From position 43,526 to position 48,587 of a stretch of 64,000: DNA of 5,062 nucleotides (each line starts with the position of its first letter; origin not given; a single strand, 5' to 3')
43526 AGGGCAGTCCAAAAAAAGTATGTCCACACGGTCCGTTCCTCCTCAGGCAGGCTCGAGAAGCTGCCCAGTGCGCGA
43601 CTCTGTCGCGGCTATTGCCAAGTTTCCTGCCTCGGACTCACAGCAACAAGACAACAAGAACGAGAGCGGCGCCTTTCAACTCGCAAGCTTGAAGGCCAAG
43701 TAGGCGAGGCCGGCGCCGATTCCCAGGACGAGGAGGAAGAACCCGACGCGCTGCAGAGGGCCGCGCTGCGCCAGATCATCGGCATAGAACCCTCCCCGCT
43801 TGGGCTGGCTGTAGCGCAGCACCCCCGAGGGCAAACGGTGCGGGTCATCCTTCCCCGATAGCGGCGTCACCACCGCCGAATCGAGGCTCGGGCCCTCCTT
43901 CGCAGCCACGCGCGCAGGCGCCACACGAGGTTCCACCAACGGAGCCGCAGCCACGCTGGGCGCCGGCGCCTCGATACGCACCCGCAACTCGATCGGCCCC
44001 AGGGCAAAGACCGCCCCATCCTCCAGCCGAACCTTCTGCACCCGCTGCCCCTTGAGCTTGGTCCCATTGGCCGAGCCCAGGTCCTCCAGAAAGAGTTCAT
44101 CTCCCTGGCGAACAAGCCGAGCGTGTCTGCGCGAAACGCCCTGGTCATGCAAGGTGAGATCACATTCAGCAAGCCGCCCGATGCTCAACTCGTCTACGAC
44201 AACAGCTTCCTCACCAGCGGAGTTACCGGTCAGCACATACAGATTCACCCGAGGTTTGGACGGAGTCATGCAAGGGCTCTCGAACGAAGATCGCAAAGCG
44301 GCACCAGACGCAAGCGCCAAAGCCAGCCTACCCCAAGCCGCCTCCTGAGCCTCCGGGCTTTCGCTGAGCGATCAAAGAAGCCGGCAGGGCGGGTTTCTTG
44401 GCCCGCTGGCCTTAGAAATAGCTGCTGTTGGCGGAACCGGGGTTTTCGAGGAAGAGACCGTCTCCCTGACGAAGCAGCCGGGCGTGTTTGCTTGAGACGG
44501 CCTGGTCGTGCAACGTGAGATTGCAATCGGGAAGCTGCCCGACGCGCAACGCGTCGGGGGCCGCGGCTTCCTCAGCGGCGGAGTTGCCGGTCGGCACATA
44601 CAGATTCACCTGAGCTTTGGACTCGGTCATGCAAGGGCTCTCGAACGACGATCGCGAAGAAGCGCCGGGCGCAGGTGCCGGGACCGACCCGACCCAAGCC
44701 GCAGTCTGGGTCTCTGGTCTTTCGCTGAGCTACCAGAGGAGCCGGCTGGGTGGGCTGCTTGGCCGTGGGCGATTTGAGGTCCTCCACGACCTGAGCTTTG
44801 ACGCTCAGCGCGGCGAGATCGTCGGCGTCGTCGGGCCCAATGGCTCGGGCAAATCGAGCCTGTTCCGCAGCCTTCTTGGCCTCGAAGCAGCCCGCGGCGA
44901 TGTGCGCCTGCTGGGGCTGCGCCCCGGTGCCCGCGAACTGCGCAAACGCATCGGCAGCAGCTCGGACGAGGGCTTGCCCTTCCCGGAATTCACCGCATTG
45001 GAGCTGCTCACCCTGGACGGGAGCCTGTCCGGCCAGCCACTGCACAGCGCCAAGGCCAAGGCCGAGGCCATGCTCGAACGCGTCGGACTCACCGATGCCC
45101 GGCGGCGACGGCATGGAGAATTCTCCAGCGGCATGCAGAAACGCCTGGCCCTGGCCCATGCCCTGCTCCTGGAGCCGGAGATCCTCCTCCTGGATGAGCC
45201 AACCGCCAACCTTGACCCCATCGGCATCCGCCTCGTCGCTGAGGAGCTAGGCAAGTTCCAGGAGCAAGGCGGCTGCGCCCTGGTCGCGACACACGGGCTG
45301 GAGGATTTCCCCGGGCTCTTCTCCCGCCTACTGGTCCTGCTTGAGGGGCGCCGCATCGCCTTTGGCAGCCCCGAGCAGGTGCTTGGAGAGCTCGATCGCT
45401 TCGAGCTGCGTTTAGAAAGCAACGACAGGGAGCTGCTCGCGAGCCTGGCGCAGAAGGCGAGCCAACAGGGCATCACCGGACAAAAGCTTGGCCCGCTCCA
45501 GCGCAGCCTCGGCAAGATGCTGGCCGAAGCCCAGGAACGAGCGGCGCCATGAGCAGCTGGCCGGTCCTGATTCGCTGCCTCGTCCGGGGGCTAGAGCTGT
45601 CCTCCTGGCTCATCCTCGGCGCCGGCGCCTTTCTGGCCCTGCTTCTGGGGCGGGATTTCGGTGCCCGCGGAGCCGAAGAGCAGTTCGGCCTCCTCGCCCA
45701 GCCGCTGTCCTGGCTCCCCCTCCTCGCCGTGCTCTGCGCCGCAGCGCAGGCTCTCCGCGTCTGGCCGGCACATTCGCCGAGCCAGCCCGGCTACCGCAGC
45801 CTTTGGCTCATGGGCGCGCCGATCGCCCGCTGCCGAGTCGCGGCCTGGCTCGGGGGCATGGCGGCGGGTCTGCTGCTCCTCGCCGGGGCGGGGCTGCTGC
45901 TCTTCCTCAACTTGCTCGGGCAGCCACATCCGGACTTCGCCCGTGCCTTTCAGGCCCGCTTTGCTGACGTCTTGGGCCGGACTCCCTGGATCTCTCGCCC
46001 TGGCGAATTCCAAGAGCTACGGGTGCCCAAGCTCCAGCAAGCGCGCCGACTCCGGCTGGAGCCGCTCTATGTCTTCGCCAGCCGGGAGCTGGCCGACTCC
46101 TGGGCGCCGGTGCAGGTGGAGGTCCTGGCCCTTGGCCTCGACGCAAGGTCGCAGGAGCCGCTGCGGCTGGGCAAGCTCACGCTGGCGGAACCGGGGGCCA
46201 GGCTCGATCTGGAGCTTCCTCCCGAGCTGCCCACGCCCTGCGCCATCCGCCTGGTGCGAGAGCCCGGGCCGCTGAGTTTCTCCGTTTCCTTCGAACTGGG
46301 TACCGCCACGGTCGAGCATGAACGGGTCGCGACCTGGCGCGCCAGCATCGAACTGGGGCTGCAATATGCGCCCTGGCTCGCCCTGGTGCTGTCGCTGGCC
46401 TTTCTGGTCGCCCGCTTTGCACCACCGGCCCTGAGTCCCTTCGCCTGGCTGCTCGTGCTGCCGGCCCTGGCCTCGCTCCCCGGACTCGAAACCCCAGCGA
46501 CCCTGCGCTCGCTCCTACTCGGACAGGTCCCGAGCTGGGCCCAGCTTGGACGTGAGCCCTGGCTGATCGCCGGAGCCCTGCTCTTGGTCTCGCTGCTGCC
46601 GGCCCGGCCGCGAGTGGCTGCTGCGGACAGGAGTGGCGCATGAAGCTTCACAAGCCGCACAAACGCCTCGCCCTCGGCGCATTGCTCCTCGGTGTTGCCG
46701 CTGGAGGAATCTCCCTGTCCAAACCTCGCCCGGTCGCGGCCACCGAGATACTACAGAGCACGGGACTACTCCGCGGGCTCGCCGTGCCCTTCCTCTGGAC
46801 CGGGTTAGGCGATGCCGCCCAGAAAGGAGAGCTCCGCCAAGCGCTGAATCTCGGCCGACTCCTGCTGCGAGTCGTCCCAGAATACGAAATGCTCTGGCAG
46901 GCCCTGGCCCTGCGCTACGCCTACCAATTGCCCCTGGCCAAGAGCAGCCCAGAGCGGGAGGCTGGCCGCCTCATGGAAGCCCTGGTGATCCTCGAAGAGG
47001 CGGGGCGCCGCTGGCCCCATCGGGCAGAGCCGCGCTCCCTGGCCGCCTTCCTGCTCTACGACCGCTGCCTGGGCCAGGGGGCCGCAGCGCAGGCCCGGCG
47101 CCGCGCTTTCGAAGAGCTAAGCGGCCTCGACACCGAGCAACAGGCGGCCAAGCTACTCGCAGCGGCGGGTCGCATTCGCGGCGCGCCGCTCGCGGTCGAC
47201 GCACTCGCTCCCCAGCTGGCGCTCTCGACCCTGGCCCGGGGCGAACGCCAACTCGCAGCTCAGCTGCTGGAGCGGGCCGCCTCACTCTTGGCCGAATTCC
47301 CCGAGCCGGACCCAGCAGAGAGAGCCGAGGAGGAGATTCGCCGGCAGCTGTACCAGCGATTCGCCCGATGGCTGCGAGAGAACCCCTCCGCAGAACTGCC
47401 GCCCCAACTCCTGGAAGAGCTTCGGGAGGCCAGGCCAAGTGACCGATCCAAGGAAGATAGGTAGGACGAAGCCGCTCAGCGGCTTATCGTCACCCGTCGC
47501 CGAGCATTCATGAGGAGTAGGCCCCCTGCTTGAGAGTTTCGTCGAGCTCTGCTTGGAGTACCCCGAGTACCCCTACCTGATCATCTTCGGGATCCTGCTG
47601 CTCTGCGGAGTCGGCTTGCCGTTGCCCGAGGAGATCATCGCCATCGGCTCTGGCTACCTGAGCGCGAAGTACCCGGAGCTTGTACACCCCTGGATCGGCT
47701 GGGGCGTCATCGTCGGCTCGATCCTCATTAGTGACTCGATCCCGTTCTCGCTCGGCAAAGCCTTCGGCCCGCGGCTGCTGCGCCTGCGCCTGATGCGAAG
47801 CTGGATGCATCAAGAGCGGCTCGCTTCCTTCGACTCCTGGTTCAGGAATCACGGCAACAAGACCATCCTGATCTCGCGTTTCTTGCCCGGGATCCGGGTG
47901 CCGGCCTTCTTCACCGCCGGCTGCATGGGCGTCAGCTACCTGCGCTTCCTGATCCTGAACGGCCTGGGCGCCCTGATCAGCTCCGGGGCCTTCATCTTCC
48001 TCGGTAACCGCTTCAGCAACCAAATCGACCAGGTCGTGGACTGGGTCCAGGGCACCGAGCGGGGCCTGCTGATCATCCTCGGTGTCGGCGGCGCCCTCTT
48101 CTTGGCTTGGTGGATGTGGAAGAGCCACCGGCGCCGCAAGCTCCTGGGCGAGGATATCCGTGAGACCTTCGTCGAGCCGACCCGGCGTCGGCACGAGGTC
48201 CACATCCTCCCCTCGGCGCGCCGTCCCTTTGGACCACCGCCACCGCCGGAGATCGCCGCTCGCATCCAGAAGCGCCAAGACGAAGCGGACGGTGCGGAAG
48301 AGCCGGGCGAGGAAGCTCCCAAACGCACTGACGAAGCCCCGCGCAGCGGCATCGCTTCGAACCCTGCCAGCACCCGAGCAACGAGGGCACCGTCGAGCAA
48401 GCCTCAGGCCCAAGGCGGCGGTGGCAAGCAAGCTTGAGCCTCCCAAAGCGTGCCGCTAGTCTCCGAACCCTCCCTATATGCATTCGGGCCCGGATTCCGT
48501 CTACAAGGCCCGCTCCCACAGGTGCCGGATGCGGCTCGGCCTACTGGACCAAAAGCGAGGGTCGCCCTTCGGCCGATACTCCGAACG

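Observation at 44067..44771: Diverged tandem duplication of a head-to-head FHA/ABC gene junction, leaving a truncated FHA paralog, an ABC stub and interlocked CATG start codons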

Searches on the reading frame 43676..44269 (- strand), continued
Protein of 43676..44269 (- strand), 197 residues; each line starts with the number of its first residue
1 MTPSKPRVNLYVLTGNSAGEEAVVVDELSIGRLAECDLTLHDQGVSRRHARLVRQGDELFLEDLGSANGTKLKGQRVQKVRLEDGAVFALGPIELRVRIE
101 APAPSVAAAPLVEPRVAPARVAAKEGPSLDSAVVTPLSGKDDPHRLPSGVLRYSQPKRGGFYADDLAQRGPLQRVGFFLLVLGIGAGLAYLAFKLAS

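Call 26: find_encoding_contigs(protein=P0008, flank=4000, max_places=2)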
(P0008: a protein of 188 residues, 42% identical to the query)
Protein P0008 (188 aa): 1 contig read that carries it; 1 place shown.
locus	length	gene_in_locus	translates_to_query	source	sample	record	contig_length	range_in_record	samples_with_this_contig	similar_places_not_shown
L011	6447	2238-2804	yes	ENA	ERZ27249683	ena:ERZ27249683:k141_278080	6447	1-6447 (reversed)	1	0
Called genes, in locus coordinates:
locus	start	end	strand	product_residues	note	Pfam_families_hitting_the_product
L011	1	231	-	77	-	?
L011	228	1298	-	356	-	-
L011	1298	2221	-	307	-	PF00005:ABC_tran, PF02463:SMC_N (faint), PF13304:AAA_21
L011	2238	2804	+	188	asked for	PF16697:Yop-YscD_cpl, PF00498:FHA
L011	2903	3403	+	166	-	-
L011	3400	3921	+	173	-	-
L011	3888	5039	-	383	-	PF13439:Glyco_transf_4, PF20706:GT4-conflict, PF00534:Glycos_transf_1, PF13692:Glyco_trans_1_4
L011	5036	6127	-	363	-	PF00534:Glycos_transf_1, PF13692:Glyco_trans_1_4, PF20706:GT4-conflict (weak)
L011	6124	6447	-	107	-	?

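Call 27: find_encoding_contigs(protein=P0009, flank=4000, max_places=2)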
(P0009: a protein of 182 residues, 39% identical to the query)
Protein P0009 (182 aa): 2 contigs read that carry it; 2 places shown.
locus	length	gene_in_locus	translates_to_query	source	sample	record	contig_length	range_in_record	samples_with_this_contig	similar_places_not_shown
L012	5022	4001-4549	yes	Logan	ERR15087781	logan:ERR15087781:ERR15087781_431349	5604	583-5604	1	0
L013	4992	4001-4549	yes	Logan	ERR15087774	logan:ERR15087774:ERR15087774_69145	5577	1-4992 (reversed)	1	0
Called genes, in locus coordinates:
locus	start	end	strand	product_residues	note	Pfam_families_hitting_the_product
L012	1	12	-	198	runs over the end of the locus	?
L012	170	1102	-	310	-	PF09335:VTT_dom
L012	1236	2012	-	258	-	-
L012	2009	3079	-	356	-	-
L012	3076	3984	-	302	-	PF00005:ABC_tran, PF02463:SMC_N (faint), PF13304:AAA_21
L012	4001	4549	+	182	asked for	PF16697:Yop-YscD_cpl, PF00498:FHA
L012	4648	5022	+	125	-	?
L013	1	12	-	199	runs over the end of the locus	?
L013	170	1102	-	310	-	PF09335:VTT_dom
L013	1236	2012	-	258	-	-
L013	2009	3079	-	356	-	-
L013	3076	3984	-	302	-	PF00005:ABC_tran, PF13304:AAA_21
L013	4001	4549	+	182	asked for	PF16697:Yop-YscD_cpl, PF00498:FHA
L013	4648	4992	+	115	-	?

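Call 33: search_solved_structures(query=window:43676-44269:-, max_evalue=0.001, show_alignments=2)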
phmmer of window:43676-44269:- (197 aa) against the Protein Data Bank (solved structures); distinct sequences matched with E-value up to 0.001: 21.
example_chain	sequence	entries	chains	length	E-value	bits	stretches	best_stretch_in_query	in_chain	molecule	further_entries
3po8_A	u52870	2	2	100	1.2e-08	38.5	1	30-99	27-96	Putative uncharacterized protein TB39.8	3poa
2lc1_A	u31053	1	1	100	1.9e-08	37.9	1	30-99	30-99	Putative uncharacterized protein TB39.8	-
3oun_A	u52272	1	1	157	1.5e-07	34.9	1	30-98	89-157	Putative uncharacterized protein TB39.8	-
6i2q_B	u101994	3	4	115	1.5e-06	31.7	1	10-95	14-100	Glycogen accumulation regulator GarA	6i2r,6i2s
3gqs_A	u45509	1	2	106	3e-06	30.7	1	35-104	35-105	Adenylate cyclase-like protein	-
8p5r_G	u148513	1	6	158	3.3e-06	30.6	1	10-95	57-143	Glycogen accumulation regulator GarA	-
2kkl_A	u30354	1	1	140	7.8e-06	29.4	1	10-94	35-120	Uncharacterized protein Mb1858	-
2kfu_A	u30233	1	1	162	1.2e-05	28.8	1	10-95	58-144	Rv1827 pThr 22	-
6i2p_D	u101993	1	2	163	1.2e-05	28.7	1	10-95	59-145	Glycogen accumulation regulator GarA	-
7rj3_A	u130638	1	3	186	1.6e-05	28.3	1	10-95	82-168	Glycogen accumulation regulator GarA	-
6hc1_A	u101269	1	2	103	2.4e-05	27.8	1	21-77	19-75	GGDEF domain protein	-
6hc0_B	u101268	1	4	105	2.6e-05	27.7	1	21-77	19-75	GGDEF domain protein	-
2n84_A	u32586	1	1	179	4.6e-05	26.9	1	30-81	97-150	Uncharacterized protein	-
6cah_A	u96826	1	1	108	7.4e-05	26.2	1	28-95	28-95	ABC transporter ATP-binding/permease protein Rv1747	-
1uht_A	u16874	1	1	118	7.9e-05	26.1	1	28-93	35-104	expressed protein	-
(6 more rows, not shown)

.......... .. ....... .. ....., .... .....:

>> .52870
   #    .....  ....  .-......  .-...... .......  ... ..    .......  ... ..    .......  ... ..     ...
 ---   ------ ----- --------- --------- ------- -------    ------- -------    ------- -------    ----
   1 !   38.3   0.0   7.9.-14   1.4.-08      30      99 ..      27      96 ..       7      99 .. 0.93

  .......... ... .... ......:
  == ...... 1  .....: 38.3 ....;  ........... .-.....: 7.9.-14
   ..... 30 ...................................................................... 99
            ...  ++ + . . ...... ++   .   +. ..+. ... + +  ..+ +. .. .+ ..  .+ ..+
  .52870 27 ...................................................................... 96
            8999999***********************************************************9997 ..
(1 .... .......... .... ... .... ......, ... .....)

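Call 34: search_protein_families(library=ncbifam, proteins=[window:43676-44269:-], max_evalue=0.01)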
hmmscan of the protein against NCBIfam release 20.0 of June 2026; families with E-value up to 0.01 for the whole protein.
window:43676-44269:- (197 aa): 7 families
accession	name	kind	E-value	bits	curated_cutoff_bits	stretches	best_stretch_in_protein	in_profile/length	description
NF049868.1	FhaB_Rv0019c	equivalog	3.3e-18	66.2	125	1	8-87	67-148/158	FHA domain-containing protein FhaB/FipA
TIGR03354.1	VI_FHA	hypoth_equivalog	1e-15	58.5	120.25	1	13-119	11-123/420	type VI secretion system-associated FHA domain protein TagH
NF033760.1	gliding_GltG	equivalog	2.5e-13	49.5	650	1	27-130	25-125/650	adventurous gliding motility protein GltG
NF052573.1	HisKinEspAMyxo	equivalog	3.8e-11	41.8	1400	1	27-91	47-112/755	serine histidine kinase EspA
NF041660.2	oxygluDhInhib_OdhI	equivalog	3.8e-09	36.5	200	1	15-91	44-121/130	oxoglutarate dehydrogenase inhibitor Odhl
TIGR02500.1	type_III_yscD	equivalog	5.2e-05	22.4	86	1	10-100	3-56/413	type III secretion system inner membrane ring subunit SctD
NF052403.1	ESX1TransRegEspM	equivalog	0.0021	17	550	1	8-92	11-94/367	ESX-1 type VII secretion system transcriptional regulator EspM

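Call 55: predict_structure(alignment_id=A8)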
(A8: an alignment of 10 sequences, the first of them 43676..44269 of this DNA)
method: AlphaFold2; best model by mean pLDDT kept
length: 197 residues; sequences in the alignment: 10
mean_pLDDT: 69.3   pTM: 0.47
mean pLDDT of the five models: 69.3, 66.5, 60.4, 56.7, 56.4
residues with pLDDT >= 90: 31; 70-90: 79; 50-70: 33; < 50: 54
segments of 3 or more residues with pLDDT < 50: 103-142, 150-152, 154-159
pLDDT, mean of each block of 10 residues (from residue 1): 62 59 82 84 85 87 87 89 87 81 44 38 40 38 51 48 58 85 96 92
secondary structure, 60 per line:
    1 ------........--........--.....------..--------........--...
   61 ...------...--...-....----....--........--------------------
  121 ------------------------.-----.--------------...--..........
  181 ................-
elements in order: E7-14 E17-24 E27-31 E48-55 E58-63 E70-72 E75-77 E79-82 E87-90 E93-100 H171-196

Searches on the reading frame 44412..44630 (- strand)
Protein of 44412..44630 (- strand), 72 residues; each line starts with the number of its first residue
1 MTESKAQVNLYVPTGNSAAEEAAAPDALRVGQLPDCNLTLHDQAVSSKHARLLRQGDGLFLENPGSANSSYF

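Call 9: search_protein_families(library=pfam, proteins=[window:44412-44630:-], max_evalue=0.01)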
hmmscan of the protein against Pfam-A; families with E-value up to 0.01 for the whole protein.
window:44412-44630:- (72 aa): 2 families
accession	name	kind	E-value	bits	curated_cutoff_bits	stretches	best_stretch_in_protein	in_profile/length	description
PF16697.10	Yop-YscD_cpl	-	1.1e-07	32.4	33.2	1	24-70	15-61/94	Inner membrane component of T3SS, cytoplasmic domain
PF00498.31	FHA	-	3.3e-07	31.1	20.7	1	29-71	2-45/67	FHA domain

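Call 10: find_encoding_contigs(protein=window:44412-44630:-, flank=10000, max_places=10)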
Protein window:44412-44630:- (72 aa): no gene with exactly this product is on record in the collection.

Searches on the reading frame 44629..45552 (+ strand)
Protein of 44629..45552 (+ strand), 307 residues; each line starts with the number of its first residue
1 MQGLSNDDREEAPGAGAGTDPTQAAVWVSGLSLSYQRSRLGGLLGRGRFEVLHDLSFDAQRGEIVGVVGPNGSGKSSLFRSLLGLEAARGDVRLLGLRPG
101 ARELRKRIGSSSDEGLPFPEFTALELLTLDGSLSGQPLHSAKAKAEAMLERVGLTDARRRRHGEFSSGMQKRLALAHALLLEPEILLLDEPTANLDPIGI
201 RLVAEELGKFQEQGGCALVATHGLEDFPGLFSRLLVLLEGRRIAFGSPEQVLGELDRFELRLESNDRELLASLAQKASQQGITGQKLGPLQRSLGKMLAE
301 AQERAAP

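Call 9: search_protein_families(library=pfam, proteins=[window:44629-45552:+], max_evalue=0.01)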
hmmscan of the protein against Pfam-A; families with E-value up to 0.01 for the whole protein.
window:44629-45552:+ (307 aa): 7 families
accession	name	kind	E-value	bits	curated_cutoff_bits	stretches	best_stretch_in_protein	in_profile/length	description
PF00005.33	ABC_tran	-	1.5e-28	100.5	25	1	52-193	1-137/137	ABC transporter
PF13304.12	AAA_21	-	1.6e-14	55.2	27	2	163-222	236-298/304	AAA domain, putative AbiEii toxin, Type IV TA system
PF02463.25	SMC_N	-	3.8e-05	23.7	40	1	63-87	25-52/220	RecF/RecN/SMC N terminal domain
PF13191.12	AAA_16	-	0.0019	19.1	32.6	0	59-276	21-158/167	AAA ATPase domain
PF20703.3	nSTAND1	-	0.0029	17.8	27.1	1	47-104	18-81/379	Novel STAND NTPase 1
PF13555.12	AAA_29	-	0.0071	16.5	27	0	47-79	10-39/61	P-loop containing region of AAA domain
PF13476.12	AAA_23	-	0.0083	17.2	27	0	54-82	12-39/201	AAA domain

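Call 34: search_protein_families(library=ncbifam, proteins=[window:44629-45552:+], max_evalue=0.01)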
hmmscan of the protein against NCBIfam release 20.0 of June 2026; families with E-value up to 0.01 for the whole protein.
window:44629-45552:+ (307 aa): 188 families (the best 25 are shown)
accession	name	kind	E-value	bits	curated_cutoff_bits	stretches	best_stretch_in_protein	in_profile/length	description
TIGR01188.1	drrA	subfamily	1.5e-40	139.4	312.45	1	47-275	4-235/302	daunorubicin resistance ABC transporter, ATP-binding protein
NF010060.0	PRK13537.1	equivalog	6e-34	117.3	521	1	51-253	30-235/314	nodulation factor ABC transporter ATP-binding protein NodI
NF010059.0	PRK13536.1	equivalog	1.4e-32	112.8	549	1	50-254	57-264/342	nodulation factor ABC transporter ATP-binding protein NodI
TIGR01288.1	nodI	equivalog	2.8e-30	105.4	424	1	51-254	19-225/303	nodulation factor ABC transporter ATP-binding protein NodI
NF007027.0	PRK09493.1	equivalog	6.3e-29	101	379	1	47-253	12-225/240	glutamine ABC transporter ATP-binding protein GlnQ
TIGR04521.1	ECF_ATPase_2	equivalog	8.8e-29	100.5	330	1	50-259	19-240/279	energy-coupling factor transporter ATPase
TIGR03740.1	galliderm_ABC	subfamily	1.3e-28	100.2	309.75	1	50-230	14-190/223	lantibiotic protection ABC transporter ATP-binding subunit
TIGR01189.1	ccmA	equivalog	7.3e-28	97.6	131.6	1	45-223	9-186/198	heme ABC exporter ATP-binding protein CcmA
TIGR03864.1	PQQ_ABC_ATP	hypoth_equivalog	1.1e-27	97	302.25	1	47-257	12-225/236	ABC transporter, ATP-binding subunit, PQQ-dependent alcohol dehydrogenase system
NF033858.1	ABC2_perm_RbbA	equivalog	8.8e-27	93.4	1050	1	47-254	277-487/909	ribosome-associated ATPase/putative transporter RbbA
NF010068.0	PRK13548.1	equivalog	1.1e-26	93.5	261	1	47-253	16-232/261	heme ABC transporter ATP-binding protein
TIGR01166.1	cbiO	subfamily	1.4e-26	93.2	211.8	2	141-224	104-187/190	cobalt ABC transporter, ATP-binding protein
TIGR04520.1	ECF_ATPase_1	equivalog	3e-26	92.5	315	2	141-264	113-237/269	energy-coupling factor transporter ATPase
TIGR03265.1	PhnT2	equivalog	3.3e-26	92.4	457.7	1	47-251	15-222/353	putative 2-aminoethylphosphonate ABC transporter ATP-binding protein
TIGR02211.1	LolD_lipo_ex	equivalog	3.4e-26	92.1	307.75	1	48-240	17-217/221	lipoprotein-releasing ABC transporter ATP-binding protein LolD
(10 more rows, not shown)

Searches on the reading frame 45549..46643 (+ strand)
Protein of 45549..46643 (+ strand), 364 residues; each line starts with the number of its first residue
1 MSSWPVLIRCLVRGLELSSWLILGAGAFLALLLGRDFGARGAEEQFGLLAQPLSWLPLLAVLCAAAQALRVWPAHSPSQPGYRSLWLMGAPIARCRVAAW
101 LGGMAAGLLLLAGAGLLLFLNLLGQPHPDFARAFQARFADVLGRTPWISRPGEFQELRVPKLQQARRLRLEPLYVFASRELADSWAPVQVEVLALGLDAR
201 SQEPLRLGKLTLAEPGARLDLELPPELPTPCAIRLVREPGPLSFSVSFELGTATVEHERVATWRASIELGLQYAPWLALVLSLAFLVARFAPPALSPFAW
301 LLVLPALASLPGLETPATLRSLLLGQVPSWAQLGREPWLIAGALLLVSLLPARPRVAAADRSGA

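Call 9: search_protein_families(library=pfam, proteins=[window:45549-46643:+], max_evalue=0.01)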
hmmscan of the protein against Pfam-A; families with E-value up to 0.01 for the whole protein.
window:45549-46643:+ (364 aa): 0 families

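Call 23: find_related_loci(query=A3, collection=genome_contigs, flank=4000)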
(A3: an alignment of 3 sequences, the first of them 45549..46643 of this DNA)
Query A3 (364 aa) in genome_contigs; peptide patterns used: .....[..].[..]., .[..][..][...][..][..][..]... (x = any residue, [..] = any of these).
203 stretches matched a pattern, but none encodes a relative of the query by tblastn (E <= 1e-3).

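Call 34: search_protein_families(library=ncbifam, proteins=[window:45549-46643:+], max_evalue=0.01)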
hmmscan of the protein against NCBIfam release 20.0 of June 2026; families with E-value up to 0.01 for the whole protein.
window:45549-46643:+ (364 aa): 0 families

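Call 43: find_related_loci(query=A3, collection=metagenome_contigs, flank=3000)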
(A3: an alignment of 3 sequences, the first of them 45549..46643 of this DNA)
Query A3 (364 aa) in metagenome_contigs; peptide patterns used: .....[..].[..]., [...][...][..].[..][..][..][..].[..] (x = any residue, [..] = any of these).
599 stretches matched a pattern, but none encodes a relative of the query by tblastn (E <= 1e-3).

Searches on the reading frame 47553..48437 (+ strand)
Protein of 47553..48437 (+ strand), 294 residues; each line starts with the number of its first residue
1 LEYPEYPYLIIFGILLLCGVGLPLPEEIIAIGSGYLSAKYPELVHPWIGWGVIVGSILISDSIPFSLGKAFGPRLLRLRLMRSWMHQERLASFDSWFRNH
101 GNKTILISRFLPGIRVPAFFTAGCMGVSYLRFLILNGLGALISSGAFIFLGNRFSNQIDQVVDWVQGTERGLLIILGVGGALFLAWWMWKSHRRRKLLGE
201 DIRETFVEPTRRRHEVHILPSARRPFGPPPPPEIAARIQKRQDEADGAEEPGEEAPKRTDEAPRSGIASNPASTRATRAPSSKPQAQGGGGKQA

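Call 9: search_protein_families(library=pfam, proteins=[window:47553-48437:+], max_evalue=0.01)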
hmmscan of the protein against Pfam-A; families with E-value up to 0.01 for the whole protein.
window:47553-48437:+ (294 aa): 1 family
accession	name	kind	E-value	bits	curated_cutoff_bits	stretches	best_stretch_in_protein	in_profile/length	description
PF09335.16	VTT_dom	-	1.1e-16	61.9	33.9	1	24-152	1-122/123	VTT domain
